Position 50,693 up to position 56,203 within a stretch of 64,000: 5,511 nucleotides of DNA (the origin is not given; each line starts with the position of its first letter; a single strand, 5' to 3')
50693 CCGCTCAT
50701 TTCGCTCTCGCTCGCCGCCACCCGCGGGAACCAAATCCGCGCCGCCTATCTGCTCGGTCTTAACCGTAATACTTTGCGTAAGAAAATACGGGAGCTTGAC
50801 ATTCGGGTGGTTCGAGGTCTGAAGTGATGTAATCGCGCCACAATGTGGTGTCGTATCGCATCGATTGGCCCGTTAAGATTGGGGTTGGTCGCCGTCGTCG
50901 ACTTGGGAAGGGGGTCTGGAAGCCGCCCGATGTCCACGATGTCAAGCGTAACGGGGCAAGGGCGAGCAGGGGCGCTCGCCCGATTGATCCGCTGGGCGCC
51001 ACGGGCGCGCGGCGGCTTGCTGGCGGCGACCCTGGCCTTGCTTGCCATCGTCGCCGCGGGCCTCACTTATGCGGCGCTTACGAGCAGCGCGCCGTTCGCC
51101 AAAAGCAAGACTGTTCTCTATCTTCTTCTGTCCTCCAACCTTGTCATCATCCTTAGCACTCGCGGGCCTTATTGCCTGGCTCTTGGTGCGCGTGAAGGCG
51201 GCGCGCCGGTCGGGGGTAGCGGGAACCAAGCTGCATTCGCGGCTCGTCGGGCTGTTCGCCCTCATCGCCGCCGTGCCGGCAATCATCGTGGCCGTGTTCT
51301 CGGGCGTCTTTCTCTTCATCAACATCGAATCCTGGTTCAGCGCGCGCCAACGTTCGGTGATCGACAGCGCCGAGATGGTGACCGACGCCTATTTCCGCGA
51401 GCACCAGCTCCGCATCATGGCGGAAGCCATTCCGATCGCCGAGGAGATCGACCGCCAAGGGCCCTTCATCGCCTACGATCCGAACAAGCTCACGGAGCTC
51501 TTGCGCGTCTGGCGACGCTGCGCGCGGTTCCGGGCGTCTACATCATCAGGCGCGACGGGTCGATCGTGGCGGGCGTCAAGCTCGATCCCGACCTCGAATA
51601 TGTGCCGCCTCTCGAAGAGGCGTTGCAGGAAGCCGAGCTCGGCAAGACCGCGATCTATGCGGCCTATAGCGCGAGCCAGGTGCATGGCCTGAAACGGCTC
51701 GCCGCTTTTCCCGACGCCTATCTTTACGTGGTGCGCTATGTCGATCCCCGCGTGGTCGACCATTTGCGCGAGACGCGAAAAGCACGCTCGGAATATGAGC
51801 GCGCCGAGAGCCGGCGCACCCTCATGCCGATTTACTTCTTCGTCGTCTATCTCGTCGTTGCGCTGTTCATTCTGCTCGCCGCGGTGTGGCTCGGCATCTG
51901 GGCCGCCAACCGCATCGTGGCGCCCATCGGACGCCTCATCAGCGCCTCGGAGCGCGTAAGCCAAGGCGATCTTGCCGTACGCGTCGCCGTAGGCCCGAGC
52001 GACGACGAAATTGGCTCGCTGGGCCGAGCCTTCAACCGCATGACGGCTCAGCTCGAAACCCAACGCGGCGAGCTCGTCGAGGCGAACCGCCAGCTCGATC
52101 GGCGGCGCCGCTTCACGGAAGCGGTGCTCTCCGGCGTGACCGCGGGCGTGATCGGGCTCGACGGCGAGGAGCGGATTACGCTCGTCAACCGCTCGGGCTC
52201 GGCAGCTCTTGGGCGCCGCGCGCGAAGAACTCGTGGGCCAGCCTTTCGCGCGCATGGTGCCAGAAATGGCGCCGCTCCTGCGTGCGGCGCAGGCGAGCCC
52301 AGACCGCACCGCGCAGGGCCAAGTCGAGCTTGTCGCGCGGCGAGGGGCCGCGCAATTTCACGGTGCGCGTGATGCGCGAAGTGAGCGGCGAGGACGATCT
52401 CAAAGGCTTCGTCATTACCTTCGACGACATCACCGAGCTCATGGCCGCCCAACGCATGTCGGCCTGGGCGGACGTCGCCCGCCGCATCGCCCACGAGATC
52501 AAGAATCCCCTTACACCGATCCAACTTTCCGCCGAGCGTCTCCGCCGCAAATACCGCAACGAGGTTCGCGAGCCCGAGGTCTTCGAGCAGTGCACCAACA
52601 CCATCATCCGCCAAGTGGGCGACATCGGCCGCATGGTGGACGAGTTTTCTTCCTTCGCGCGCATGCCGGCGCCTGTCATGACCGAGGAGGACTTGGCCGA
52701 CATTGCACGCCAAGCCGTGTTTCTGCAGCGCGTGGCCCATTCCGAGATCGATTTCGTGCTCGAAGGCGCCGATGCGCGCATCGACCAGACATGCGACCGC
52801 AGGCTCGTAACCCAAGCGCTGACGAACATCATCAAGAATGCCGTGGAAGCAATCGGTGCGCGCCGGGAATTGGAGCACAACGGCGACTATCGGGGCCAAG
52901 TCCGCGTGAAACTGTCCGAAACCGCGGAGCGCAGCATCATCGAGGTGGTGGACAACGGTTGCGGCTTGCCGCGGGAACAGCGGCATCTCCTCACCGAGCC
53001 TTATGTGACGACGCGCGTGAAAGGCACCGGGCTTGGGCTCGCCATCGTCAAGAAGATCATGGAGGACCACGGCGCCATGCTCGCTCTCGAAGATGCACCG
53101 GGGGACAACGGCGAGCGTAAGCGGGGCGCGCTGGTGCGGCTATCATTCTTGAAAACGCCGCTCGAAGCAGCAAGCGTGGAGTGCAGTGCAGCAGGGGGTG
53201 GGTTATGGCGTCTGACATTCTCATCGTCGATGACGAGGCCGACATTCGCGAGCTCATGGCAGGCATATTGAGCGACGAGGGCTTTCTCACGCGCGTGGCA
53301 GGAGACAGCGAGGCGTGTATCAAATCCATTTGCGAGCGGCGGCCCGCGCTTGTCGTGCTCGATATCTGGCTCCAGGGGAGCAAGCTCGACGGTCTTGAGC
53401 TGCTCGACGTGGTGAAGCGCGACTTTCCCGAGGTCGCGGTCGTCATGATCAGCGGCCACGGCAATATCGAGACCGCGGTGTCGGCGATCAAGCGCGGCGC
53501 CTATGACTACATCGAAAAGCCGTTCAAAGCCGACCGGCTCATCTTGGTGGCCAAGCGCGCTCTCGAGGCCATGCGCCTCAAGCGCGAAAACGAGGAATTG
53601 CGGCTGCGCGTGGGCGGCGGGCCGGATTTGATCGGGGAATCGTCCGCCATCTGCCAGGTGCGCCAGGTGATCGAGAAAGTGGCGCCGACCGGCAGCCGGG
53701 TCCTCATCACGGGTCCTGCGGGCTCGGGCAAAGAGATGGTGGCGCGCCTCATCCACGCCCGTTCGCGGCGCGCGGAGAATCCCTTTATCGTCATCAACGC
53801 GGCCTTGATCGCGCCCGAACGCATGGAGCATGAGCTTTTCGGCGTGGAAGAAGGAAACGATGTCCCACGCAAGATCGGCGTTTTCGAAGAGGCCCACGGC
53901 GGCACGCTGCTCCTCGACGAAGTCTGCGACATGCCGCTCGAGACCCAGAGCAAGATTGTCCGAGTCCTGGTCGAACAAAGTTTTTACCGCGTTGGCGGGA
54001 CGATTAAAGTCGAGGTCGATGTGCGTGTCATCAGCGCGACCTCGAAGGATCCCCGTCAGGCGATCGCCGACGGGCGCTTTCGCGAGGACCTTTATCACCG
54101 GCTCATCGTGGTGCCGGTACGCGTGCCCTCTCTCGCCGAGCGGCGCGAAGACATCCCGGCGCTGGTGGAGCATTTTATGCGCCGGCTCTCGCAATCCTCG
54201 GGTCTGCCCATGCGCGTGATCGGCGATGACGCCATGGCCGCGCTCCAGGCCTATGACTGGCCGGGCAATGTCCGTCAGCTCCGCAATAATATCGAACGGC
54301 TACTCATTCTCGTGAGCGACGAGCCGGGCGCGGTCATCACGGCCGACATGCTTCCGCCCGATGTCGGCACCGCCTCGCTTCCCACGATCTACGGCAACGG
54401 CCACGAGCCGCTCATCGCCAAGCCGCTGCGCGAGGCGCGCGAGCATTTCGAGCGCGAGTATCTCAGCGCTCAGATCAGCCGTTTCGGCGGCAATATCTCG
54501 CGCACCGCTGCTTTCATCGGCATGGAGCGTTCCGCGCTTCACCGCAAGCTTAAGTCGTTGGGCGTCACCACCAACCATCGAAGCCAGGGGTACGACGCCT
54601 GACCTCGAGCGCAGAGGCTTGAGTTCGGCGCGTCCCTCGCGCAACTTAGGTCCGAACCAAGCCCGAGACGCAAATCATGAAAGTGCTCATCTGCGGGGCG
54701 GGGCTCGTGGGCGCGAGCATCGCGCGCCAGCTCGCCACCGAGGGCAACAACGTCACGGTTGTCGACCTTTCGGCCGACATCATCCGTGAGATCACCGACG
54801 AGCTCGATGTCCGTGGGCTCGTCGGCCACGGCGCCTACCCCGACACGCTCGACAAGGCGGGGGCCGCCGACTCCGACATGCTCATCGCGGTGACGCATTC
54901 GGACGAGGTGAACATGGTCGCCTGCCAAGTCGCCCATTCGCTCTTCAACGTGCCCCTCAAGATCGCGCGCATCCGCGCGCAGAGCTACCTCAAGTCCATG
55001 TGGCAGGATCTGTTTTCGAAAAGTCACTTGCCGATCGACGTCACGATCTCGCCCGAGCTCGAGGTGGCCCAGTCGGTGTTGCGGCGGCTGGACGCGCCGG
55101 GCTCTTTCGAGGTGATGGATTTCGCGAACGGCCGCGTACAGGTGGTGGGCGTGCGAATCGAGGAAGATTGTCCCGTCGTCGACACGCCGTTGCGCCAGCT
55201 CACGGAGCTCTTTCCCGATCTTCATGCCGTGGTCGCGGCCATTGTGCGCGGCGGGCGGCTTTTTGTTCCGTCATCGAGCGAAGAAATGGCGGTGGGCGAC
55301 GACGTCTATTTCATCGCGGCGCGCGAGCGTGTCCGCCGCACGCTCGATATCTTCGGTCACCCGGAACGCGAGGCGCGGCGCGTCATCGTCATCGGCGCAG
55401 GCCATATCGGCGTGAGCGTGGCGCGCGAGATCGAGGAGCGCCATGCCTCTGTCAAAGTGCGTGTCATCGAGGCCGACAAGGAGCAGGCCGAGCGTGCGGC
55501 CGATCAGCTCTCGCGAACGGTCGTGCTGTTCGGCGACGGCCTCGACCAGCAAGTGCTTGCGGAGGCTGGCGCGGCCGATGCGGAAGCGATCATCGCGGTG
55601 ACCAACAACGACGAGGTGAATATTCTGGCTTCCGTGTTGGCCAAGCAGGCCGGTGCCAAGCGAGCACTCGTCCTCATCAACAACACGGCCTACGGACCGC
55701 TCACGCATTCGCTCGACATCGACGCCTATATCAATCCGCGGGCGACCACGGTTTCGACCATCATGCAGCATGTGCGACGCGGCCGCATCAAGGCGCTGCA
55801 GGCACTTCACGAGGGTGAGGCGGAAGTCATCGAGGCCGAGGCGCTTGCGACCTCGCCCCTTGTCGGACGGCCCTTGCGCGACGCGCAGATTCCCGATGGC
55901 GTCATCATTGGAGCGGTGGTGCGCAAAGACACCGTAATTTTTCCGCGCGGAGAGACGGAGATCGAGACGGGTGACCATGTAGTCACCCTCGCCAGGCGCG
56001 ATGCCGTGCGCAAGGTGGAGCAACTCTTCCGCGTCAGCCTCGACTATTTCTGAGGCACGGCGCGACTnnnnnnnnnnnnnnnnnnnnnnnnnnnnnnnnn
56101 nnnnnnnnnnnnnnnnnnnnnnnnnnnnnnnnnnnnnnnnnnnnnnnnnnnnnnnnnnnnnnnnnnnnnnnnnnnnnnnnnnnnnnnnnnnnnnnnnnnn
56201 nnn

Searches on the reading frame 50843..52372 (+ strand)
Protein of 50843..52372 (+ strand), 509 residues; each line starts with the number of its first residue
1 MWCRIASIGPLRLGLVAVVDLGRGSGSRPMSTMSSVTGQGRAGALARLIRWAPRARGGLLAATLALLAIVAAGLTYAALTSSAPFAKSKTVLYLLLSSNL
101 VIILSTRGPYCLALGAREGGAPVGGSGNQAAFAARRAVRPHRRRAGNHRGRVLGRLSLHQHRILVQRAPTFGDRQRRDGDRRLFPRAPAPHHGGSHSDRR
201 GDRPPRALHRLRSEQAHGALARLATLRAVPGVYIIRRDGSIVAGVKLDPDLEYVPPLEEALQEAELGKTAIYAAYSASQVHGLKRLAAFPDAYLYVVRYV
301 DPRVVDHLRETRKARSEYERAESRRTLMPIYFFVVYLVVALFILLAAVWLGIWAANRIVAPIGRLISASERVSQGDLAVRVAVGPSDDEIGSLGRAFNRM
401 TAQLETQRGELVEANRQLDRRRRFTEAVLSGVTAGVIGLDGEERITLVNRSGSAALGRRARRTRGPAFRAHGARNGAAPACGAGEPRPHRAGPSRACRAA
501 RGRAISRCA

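Call 77: search_protein_families(library=pfam, proteins=[window:50843-52372:+], max_evalue=0.00001)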
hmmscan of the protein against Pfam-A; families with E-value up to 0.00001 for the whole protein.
window:50843-52372:+ (509 aa): 1 family
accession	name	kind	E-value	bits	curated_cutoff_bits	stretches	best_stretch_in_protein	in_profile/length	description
PF00672.30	HAMP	-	9.6e-17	61.5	25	1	353-405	1-52/53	HAMP domain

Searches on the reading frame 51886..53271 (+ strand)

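Call 78: search_protein_families(library=pfam, proteins=[window:51886-53271:+], max_evalue=0.00001)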
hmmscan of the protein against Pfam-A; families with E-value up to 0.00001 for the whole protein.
window:51886-53271:+ (461 aa): 2 families
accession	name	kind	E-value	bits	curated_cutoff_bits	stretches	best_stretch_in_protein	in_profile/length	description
PF02518.31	HATPase_c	-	2.6e-18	66.9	26.4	1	304-419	2-105/111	Histidine kinase-, DNA gyrase B-, and HSP90-like ATPase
PF00512.31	HisKA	-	6.5e-12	45.8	26.9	1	196-261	4-64/66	His Kinase A (phospho-acceptor) domain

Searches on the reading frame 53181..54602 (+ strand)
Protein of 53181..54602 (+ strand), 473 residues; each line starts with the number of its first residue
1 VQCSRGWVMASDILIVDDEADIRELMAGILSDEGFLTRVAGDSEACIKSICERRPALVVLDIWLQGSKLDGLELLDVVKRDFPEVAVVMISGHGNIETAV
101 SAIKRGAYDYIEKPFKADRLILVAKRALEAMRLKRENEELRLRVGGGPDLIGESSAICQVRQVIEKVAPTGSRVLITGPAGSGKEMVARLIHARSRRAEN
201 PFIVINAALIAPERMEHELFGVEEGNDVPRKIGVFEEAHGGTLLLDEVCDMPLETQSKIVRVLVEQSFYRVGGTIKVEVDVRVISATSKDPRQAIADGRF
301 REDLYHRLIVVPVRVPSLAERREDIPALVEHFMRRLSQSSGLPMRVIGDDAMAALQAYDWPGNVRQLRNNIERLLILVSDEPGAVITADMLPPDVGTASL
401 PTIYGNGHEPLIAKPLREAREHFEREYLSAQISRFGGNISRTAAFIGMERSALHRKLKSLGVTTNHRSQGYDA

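Call 78: search_protein_families(library=pfam, proteins=[window:53181-54602:+], max_evalue=0.00001)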
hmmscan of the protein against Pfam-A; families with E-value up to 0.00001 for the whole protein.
window:53181-54602:+ (473 aa): 5 families
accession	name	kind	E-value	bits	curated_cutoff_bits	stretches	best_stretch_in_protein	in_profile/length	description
PF00158.32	Sigma54_activat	-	1.9e-52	177.8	20.2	1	150-313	1-167/168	Sigma-54 interaction domain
PF00072.30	Response_reg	-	1.6e-25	89.9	30.2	1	13-122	1-108/111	Response regulator receiver domain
PF25601.1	AAA_lid_14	-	1.8e-24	85.8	27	1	320-397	2-76/87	AAA+ ATPase lid domain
PF14532.12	Sigma54_activ_2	-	3.3e-22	79.6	25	1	151-318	1-138/138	Sigma-54 interaction domain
PF02954.25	HTH_8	-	2.2e-10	40.5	22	1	420-458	2-40/42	Bacterial regulatory protein, Fis family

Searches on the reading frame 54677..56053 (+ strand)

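Call 77: search_protein_families(library=pfam, proteins=[window:54677-56053:+], max_evalue=0.00001)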
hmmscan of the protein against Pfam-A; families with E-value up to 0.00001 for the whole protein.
window:54677-56053:+ (458 aa): 16 families
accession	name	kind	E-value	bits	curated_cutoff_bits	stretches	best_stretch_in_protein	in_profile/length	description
PF02254.24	TrkA_N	-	2e-48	164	23.8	2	236-354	1-116/116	TrkA-N domain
PF02080.26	TrkA_C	-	1.2e-25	89.6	27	2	385-451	2-70/71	TrkA-C domain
PF01266.30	DAO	-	4.9e-11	43.2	27.9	1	2-30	1-29/353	FAD dependent oxidoreductase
PF13241.12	NAD_binding_7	-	4.1e-10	40.6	22.1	0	2-87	9-83/104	Putative NAD(P)-binding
PF02737.24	3HCDH_N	-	2.4e-09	37.8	22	0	2-43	1-42/180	3-hydroxyacyl-CoA dehydrogenase, NAD binding domain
PF03435.24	Sacchrp_dh_NADP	-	1e-08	36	25.1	0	236-279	1-44/129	Saccharopine dehydrogenase NADP binding domain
PF01494.25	FAD_binding_3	-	1.9e-07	31.1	22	0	2-74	3-69/349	FAD binding domain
PF21799.2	MurD-like_N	-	2.7e-07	31.2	27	0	235-297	2-60/88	Mur ligase MurD-like, N-terminal domain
PF13478.12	XdhC_C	-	4.2e-07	30.9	29.7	0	3-87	1-65/125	XdhC Rossmann domain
PF00070.33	Pyr_redox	-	5.9e-07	30.3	22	0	2-38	1-37/82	Pyridine nucleotide-disulphide oxidoreductase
PF03721.20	UDPG_MGDP_dh_N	-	7.9e-07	29.3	27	0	1-40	1-40/187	UDP-glucose/GDP-mannose dehydrogenase family, NAD binding domain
PF13450.12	NAD_binding_8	-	1.2e-06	29.1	21.9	0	5-34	1-30/68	NAD(P)-binding Rossmann-like domain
PF07992.20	Pyr_redox_2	-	1.3e-06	28.5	26.1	0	232-326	142-236/291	Pyridine nucleotide-disulphide oxidoreductase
PF01488.26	Shikimate_DH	-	5.4e-06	27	24.3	0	231-281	10-59/138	Shikimate / quinate 5-dehydrogenase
PF01210.29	NAD_Gly3P_dh_N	-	5.9e-06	26.8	23.1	0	2-81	1-85/158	NAD-dependent glycerol-3-phosphate dehydrogenase N-terminus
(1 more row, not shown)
